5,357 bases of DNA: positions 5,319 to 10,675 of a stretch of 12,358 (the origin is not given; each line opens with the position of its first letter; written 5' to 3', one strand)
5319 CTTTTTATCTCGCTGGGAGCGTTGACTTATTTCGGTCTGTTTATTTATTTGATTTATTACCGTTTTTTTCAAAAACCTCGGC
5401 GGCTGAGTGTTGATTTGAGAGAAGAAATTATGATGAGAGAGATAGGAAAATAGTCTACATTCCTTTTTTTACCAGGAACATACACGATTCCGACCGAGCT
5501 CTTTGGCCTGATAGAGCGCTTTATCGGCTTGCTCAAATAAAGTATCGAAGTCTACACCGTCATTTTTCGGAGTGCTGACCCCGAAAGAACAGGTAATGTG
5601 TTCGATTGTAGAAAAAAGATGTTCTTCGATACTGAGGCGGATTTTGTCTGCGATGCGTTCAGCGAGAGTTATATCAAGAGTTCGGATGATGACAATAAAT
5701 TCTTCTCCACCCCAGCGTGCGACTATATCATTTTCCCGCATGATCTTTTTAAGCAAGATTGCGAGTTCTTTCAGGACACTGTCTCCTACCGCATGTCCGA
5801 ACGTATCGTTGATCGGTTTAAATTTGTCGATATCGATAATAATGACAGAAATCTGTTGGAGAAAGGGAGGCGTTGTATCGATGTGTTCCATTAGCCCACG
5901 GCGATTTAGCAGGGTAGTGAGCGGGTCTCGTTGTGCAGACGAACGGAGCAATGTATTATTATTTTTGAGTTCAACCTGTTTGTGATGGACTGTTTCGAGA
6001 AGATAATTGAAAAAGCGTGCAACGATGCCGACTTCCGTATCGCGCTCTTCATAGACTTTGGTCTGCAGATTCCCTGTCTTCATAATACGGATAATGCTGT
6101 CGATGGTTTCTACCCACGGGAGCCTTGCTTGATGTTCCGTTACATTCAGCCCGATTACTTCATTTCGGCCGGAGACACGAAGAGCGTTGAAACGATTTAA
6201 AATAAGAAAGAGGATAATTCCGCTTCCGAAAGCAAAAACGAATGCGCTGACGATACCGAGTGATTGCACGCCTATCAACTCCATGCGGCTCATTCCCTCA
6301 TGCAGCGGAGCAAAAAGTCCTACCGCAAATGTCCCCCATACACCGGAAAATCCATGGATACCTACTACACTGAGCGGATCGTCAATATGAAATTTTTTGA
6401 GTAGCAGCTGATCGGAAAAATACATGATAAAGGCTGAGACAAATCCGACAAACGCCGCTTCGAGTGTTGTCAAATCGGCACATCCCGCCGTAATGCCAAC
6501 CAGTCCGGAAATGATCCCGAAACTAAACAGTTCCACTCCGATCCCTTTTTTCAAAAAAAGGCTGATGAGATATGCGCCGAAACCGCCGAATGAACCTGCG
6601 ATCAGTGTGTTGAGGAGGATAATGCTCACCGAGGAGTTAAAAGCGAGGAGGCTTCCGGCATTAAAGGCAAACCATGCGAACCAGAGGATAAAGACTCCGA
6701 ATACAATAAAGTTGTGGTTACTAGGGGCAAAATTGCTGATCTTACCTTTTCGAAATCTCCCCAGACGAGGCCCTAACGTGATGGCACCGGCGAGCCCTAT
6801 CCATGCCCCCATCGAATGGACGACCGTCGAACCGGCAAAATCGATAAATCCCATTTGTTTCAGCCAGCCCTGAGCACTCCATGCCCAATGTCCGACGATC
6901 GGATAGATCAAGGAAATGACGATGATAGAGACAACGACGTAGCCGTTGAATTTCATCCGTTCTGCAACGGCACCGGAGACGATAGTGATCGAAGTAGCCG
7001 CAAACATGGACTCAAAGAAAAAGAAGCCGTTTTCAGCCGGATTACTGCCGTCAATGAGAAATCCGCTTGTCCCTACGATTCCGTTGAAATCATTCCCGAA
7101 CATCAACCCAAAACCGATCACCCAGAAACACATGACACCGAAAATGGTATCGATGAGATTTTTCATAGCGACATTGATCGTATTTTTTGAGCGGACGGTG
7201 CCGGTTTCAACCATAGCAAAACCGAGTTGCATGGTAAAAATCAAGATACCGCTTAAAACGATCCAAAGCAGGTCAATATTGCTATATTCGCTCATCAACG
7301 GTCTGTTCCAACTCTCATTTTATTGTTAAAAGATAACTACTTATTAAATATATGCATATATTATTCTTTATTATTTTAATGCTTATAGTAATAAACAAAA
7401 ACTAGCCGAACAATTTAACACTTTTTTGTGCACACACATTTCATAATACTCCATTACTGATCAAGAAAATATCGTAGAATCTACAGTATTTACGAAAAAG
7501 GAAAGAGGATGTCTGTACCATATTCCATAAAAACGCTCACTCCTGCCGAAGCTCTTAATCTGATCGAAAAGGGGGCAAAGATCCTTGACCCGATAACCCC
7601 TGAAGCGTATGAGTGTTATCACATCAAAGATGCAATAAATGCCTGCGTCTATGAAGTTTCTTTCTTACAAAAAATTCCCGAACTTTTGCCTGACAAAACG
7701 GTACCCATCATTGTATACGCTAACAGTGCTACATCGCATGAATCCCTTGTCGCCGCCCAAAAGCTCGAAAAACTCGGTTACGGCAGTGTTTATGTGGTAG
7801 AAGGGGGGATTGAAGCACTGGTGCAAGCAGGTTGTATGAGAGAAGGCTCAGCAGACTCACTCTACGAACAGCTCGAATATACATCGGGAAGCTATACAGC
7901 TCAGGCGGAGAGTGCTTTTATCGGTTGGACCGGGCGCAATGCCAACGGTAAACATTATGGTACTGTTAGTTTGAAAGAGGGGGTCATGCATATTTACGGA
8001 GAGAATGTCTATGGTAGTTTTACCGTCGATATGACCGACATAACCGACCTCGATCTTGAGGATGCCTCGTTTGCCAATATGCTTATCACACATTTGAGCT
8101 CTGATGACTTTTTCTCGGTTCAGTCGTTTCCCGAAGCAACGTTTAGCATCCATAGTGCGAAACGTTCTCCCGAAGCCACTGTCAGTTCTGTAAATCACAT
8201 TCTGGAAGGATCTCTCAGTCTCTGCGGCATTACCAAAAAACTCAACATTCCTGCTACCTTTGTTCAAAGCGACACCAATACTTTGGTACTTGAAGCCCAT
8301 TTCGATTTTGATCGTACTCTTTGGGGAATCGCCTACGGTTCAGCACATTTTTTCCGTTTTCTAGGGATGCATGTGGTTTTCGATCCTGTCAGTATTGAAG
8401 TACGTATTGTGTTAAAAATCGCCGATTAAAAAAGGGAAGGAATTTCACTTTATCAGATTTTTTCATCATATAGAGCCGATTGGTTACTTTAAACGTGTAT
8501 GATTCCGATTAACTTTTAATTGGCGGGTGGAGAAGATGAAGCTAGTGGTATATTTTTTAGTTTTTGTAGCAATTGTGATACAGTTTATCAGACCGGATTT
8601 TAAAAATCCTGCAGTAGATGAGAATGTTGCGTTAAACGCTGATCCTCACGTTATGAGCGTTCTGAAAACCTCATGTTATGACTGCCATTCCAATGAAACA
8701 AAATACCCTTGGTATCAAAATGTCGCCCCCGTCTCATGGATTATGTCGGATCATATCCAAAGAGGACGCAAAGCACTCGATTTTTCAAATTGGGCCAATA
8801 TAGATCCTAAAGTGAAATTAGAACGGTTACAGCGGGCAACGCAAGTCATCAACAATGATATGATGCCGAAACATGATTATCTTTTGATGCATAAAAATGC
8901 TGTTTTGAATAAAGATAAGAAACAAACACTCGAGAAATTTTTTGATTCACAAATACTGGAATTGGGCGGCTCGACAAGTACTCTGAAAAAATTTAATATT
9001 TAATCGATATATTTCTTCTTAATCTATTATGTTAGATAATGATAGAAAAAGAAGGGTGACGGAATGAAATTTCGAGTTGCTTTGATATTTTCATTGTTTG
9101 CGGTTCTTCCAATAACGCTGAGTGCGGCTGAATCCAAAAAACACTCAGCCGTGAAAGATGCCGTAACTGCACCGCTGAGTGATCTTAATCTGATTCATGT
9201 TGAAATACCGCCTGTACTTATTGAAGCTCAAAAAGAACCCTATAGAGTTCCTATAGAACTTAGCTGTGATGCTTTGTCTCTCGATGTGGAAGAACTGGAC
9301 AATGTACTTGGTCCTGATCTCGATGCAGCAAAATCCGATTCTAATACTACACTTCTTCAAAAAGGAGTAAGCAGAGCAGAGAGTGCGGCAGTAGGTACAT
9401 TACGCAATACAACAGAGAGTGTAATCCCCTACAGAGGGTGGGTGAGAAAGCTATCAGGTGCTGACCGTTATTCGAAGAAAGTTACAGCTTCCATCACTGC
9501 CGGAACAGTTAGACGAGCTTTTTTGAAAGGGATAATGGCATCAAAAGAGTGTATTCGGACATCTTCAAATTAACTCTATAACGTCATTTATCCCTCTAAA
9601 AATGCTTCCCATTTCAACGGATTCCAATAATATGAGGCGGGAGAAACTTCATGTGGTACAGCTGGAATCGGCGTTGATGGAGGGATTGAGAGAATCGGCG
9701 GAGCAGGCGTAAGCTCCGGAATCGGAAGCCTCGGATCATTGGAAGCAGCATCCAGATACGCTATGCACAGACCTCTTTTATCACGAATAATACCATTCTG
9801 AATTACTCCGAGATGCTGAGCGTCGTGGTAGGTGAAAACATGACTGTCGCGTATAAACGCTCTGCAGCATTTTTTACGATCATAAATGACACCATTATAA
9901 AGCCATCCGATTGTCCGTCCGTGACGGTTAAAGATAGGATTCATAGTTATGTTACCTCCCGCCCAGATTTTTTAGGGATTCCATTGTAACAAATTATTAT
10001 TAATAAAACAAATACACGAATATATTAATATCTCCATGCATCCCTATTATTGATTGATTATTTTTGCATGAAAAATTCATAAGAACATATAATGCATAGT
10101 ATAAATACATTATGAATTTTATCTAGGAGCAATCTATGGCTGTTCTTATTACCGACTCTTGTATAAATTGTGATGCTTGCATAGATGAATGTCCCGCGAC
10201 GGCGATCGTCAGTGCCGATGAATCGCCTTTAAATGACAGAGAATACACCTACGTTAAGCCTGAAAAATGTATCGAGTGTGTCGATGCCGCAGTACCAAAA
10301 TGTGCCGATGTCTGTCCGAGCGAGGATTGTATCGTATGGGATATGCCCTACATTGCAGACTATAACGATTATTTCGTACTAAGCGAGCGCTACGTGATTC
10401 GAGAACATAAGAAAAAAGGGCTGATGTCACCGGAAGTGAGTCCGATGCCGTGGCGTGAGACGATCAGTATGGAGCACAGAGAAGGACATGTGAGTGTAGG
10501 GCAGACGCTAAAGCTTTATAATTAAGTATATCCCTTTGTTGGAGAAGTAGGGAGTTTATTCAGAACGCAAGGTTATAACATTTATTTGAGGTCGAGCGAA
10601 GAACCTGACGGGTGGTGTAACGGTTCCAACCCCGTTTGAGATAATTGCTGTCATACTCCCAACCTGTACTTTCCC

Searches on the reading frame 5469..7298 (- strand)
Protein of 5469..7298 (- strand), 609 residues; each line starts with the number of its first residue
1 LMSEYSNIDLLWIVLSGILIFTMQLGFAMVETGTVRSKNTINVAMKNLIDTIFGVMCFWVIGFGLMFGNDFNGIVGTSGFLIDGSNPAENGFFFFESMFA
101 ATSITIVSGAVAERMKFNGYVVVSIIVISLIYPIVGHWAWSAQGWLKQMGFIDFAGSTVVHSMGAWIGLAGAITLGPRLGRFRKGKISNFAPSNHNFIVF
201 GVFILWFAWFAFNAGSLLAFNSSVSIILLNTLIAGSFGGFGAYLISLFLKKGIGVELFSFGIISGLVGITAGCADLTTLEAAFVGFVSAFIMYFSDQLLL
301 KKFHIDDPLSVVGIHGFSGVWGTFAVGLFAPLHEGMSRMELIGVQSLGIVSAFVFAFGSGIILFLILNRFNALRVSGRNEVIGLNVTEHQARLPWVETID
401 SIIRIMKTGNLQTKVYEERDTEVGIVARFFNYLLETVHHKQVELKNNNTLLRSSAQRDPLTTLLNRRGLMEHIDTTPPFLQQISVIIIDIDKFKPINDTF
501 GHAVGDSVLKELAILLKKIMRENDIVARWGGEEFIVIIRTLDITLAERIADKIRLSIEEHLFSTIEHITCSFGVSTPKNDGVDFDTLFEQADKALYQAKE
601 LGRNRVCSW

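Call 3: search_protein_families(library=pfam, proteins=[window:5469-7298:-], max_evalue=0.01)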
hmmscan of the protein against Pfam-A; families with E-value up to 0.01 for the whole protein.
window:5469-7298:- (609 aa): 2 families
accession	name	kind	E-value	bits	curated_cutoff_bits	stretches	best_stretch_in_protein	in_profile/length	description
PF00909.26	Ammonium_transp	-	2.7e-109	366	23.2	1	11-391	1-396/399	Ammonium Transporter Family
PF00990.26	GGDEF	-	2.1e-40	138.6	23.8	1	455-605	1-161/161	Diguanylate cyclase, GGDEF domain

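Call 55: search_protein_families(library=ncbifam, proteins=[window:5469-7298:-], max_evalue=0.001)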
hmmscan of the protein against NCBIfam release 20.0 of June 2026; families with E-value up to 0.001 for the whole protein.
window:5469-7298:- (609 aa): 24 families
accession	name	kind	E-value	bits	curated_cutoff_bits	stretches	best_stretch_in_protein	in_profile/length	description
TIGR00836.1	amt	subfamily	3.6e-112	375.3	343.3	1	9-391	1-403/406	ammonium transporter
TIGR03644.1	marine_trans_1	hypoth_equivalog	1.8e-78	264.1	514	1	8-388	3-395/404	probable ammonium transporter, marine subtype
TIGR00254.1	GGDEF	domain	1e-43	148.9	37.4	1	452-606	2-164/168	diguanylate cyclase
NF038266.1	diguan_SiaD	equivalog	2.3e-43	148.4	290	1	440-606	79-252/252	biofilm regulation diguanylate cyclase SiaD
NF007135.0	PRK09581.1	equivalog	2.6e-42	145.2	474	1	444-607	281-453/457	PleD family two-component system response regulator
NF007380.0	PRK09894.1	equivalog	5.5e-42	144.1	256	1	447-607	121-285/296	diguanylate cyclase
NF007423.1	PRK09966.1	equivalog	5.4e-41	140.8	325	1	403-599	187-390/390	diguanylate cyclase DgcN/YfiN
NF007947.0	PRK10666.1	equivalog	2.2e-37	129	657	1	12-390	34-422/428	ammonium transporter AmtB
NF041606.1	dguan_cyc_DgcA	equivalog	1.5e-35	122.8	370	1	469-607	196-337/340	diguanylate cyclase DgcA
NF047654.1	DiguCycDgcRLepto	equivalog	4.2e-34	117.8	500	1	442-607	120-294/295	diguanylate cyclase DgcR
NF011955.1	PRK15426.1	equivalog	2.3e-32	111.9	408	1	451-607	394-559/564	cellulose biosynthesis regulator diguanylate cyclase DgcQ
NF051473.1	DigCycDgcsShew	equivalog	3.3e-32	112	400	1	455-605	135-287/291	diguanylate cyclase DgcS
NF007298.0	PRK09776.1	equivalog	3.2e-29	101.5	1135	1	451-606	680-842/1111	diguanylate cyclase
NF007474.0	PRK10060.1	equivalog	6.9e-27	93.9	782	1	446-607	228-393/663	cyclic di-GMP phosphodiesterase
NF045675.1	PhdiestaseDibA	equivalog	1e-22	80.3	980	1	444-604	192-359/623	phosphodiesterase DibA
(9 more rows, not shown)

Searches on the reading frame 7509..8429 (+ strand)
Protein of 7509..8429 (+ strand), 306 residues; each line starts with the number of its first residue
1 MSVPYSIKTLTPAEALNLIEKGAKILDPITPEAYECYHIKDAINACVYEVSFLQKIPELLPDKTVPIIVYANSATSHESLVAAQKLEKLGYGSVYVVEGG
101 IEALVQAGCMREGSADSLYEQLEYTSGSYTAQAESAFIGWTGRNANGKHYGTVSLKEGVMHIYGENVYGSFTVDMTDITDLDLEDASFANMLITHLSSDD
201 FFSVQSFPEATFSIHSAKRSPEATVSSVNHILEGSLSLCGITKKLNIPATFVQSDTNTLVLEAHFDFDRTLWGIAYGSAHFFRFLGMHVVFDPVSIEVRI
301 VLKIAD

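Call 3: search_protein_families(library=pfam, proteins=[window:7509-8429:+], max_evalue=0.01)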
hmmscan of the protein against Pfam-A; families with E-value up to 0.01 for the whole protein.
window:7509-8429:+ (306 aa): 2 families
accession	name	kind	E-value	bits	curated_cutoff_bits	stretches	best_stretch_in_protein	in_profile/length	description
PF04264.18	YceI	-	4.5e-18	66.5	23.7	1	129-301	1-149/150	YceI-like domain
PF00581.25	Rhodanese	-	4.3e-12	46.8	22.2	1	11-105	1-100/102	Rhodanese-like domain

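Call 55: search_protein_families(library=ncbifam, proteins=[window:7509-8429:+], max_evalue=0.001)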
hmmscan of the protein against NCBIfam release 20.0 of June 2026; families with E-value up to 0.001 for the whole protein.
window:7509-8429:+ (306 aa): 6 families
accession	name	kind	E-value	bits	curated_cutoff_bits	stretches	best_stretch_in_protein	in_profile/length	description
NF006444.0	PRK08762.1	equivalog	4.7e-08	32.1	449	1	5-109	12-112/387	molybdopterin-synthase adenylyltransferase MoeB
NF002994.0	PRK03757.1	equivalog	2e-06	27.7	232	1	194-253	89-143/191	YceI family protein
NF007627.0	PRK10287.1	equivalog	1.4e-05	25.3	102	1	27-104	25-97/104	thiosulfate sulfurtransferase PspE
NF001195.0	PRK00162.1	equivalog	1.7e-05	25.1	102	1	8-106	5-98/108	thiosulfate sulfurtransferase GlpE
NF045521.1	rhoda_near_glyco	subfamily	1.8e-05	24.6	145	1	15-107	24-111/144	rhodanese homology domain-containing protein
TIGR02981.1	phageshock_pspE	exception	2.9e-05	24.3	126.3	1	26-103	22-94/101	thiosulfate sulfurtransferase PspE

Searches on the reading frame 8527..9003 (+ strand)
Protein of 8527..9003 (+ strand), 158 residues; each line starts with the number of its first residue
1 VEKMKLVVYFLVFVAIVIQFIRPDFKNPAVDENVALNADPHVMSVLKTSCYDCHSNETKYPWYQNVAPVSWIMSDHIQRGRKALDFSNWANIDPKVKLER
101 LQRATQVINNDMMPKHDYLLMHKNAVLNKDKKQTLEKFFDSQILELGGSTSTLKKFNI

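Call 33: search_protein_families(library=pfam, proteins=[window:8527-9003:+], max_evalue=0.001)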
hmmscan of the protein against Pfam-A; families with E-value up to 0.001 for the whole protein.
window:8527-9003:+ (158 aa): 1 family
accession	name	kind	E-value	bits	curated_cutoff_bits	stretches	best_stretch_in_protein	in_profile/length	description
PF14376.11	Haem_bd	-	4.3e-41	140.4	27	1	14-139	2-131/133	Haem-binding domain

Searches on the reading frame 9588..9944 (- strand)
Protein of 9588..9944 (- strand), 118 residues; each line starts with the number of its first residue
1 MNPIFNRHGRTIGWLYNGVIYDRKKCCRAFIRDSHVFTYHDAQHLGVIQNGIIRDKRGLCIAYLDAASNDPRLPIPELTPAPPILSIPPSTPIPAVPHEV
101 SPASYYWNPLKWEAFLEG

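Call 33: search_protein_families(library=pfam, proteins=[window:9588-9944:-], max_evalue=0.001)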
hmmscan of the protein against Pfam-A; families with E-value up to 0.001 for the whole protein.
window:9588-9944:- (118 aa): 2 families
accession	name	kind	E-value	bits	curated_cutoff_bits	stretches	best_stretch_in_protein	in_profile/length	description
PF21784.3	Bflower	-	5e-24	85.3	25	1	3-116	2-116/116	4-fold beta flower protein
PF21785.3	Bflower_2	-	1.5e-05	25.2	38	1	3-66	35-98/112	5-fold beta-flower protein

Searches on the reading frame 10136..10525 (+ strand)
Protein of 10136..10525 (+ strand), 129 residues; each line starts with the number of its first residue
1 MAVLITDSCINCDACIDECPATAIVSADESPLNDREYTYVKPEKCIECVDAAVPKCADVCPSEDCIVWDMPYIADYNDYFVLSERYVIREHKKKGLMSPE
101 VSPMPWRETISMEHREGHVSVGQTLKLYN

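Call 33: search_protein_families(library=pfam, proteins=[window:10136-10525:+], max_evalue=0.001)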
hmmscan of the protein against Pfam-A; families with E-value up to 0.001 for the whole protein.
window:10136-10525:+ (129 aa): 7 families
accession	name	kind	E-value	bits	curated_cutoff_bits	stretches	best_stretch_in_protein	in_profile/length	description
PF12838.12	Fer4_7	-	1.8e-07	31.9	27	1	8-62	1-50/52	4Fe-4S dicluster domain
PF13237.11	Fer4_10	-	2e-06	28.1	25.5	1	3-61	3-53/53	4Fe-4S dicluster domain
PF13187.11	Fer4_9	-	3.5e-06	27.4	27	1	9-64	2-50/52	4Fe-4S dicluster domain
PF14697.11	Fer4_21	-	9.5e-06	26.1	35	1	4-66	3-57/59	4Fe-4S dicluster domain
PF00037.32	Fer4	-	6.3e-05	23.1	21.1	1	3-24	2-23/24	4Fe-4S binding domain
PF12797.12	Fer4_2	-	0.00013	22.1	24.5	0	5-21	6-22/22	4Fe-4S binding domain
PF12798.12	Fer4_3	-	0.00099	20.2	27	0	9-21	1-13/15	4Fe-4S binding domain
